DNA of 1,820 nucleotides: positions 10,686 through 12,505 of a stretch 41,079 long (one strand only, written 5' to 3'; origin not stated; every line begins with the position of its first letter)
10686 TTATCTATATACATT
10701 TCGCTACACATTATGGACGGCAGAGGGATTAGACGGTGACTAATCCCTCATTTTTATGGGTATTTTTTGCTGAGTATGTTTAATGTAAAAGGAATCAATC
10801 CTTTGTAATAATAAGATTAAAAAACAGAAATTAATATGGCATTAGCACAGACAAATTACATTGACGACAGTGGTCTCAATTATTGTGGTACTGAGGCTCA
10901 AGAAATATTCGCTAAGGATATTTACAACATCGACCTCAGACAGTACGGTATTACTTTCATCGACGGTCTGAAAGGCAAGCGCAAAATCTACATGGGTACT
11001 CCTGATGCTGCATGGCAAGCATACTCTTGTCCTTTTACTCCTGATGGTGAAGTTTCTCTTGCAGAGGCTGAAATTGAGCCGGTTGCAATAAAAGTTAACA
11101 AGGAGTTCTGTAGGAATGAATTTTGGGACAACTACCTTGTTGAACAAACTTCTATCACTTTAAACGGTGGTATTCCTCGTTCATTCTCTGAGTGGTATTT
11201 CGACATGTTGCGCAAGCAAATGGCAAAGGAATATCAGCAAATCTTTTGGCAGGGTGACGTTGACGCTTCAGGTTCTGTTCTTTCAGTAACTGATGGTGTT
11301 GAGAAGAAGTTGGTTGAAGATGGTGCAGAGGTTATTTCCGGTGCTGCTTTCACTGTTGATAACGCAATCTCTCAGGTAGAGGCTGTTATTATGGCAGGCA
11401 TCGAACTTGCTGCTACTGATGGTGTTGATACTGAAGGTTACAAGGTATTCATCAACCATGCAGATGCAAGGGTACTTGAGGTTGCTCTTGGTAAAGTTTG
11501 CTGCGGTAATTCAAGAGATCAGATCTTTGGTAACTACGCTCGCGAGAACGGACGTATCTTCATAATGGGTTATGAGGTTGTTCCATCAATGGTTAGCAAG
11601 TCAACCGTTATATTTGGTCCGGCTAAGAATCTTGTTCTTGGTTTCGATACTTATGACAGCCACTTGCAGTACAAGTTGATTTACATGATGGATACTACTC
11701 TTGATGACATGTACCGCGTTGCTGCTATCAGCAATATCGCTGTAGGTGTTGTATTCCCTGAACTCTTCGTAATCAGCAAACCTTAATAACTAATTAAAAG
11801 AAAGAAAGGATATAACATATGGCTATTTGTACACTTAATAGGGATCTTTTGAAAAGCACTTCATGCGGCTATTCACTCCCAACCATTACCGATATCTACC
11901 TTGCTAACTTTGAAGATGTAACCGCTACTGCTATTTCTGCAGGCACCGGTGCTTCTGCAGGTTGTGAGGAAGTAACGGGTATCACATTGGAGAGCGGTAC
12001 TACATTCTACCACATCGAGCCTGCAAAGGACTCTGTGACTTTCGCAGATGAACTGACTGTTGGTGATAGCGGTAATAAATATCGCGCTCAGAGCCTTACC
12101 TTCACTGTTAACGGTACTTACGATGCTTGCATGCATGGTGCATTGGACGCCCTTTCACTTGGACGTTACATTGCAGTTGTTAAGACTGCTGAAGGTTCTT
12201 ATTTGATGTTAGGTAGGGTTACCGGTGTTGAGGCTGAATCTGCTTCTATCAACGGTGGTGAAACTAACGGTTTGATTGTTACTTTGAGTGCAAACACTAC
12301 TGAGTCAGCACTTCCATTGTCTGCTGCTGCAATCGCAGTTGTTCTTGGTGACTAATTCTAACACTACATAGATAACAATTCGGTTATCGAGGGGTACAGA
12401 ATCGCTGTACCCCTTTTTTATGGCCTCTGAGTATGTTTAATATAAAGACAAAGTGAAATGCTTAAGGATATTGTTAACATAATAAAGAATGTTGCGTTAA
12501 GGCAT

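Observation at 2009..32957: Eleven intergenic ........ boxes divide the + strand late region into terminator-promoter units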

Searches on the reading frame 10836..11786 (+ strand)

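Call 7: search_protein_families(library=phrogs, proteins=[window:10836-11786:+], max_evalue=0.01)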
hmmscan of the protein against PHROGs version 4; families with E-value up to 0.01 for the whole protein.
window:10836-11786:+ (316 aa): 2 families
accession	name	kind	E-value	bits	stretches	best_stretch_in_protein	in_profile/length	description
phrog_11320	-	unknown function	3.9e-11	43.4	1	9-170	4-169/324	-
phrog_1623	-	head and packaging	1.4e-08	35.4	1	119-273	120-264/305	virion structural protein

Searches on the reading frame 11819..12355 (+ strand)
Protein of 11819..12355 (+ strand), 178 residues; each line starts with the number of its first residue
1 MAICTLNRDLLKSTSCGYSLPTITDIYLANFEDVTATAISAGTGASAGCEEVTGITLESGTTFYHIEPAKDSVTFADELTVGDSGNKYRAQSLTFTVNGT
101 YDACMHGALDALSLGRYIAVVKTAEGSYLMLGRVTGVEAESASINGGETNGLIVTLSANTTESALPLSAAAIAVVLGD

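Call 64: search_protein_families(library=phrogs, proteins=[window:11819-12355:+], max_evalue=0.001)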
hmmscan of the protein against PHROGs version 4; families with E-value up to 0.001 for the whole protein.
window:11819-12355:+ (178 aa): 1 family
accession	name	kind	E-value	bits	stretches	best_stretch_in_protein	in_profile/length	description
phrog_19091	-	unknown function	4.3e-07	30.8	1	16-159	13-152/181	-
